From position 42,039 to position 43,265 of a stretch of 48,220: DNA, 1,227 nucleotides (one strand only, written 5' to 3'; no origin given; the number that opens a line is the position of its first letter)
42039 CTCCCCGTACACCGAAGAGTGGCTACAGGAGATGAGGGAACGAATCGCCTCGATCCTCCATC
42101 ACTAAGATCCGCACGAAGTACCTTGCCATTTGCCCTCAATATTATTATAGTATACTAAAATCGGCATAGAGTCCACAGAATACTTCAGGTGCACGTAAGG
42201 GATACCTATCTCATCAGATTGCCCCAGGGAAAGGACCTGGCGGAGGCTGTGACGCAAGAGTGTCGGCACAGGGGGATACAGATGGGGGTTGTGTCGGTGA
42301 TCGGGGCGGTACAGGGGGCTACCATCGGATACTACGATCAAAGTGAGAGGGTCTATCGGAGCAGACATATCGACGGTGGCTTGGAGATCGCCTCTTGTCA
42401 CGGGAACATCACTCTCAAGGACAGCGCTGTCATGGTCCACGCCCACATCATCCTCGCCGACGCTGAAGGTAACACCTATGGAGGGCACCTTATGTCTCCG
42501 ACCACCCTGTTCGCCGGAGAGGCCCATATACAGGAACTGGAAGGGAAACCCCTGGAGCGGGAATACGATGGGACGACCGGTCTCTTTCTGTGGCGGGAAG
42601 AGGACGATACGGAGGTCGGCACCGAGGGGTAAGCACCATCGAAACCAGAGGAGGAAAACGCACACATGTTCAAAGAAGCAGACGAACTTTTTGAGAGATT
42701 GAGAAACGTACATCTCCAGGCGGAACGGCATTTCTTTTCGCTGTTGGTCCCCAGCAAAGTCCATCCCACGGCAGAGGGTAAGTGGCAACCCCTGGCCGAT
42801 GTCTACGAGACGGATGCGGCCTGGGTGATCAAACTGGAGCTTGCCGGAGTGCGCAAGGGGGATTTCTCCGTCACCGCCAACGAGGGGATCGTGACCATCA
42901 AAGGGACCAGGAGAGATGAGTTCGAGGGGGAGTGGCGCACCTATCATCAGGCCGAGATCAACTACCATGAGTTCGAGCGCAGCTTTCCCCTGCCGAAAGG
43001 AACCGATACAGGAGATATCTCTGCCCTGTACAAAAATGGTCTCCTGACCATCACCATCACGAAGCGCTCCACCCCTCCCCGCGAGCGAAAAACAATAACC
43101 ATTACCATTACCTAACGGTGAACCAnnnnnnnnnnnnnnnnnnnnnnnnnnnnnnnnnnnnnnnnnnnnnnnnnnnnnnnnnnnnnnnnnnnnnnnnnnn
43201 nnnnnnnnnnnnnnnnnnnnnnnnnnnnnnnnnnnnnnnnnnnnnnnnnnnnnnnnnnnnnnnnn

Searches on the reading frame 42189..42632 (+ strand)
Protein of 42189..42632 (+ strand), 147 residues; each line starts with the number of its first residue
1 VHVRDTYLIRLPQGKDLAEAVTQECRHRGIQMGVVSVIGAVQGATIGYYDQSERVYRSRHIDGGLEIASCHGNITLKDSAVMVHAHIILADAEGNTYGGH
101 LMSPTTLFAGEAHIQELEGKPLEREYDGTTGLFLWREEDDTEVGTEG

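Call 76: search_protein_families(library=pfam, proteins=[window:42189-42632:+], max_evalue=0.0001)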
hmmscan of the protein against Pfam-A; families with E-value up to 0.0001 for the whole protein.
window:42189-42632:+ (147 aa): 1 family
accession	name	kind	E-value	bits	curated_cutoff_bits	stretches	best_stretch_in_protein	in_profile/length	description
PF03479.20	PCC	-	4.3e-30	104.9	25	1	6-119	2-117/117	Plants and Prokaryotes Conserved (PCC) domain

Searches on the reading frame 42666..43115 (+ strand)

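Call 76: search_protein_families(library=pfam, proteins=[window:42666-43115:+], max_evalue=0.0001)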
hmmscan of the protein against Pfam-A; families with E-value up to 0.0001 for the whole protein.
window:42666-43115:+ (149 aa): 1 family
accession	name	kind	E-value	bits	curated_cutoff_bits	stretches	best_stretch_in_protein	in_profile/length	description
PF00011.27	HSP20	-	1.3e-19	70.6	20.8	1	46-147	2-102/102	Hsp20/alpha crystallin family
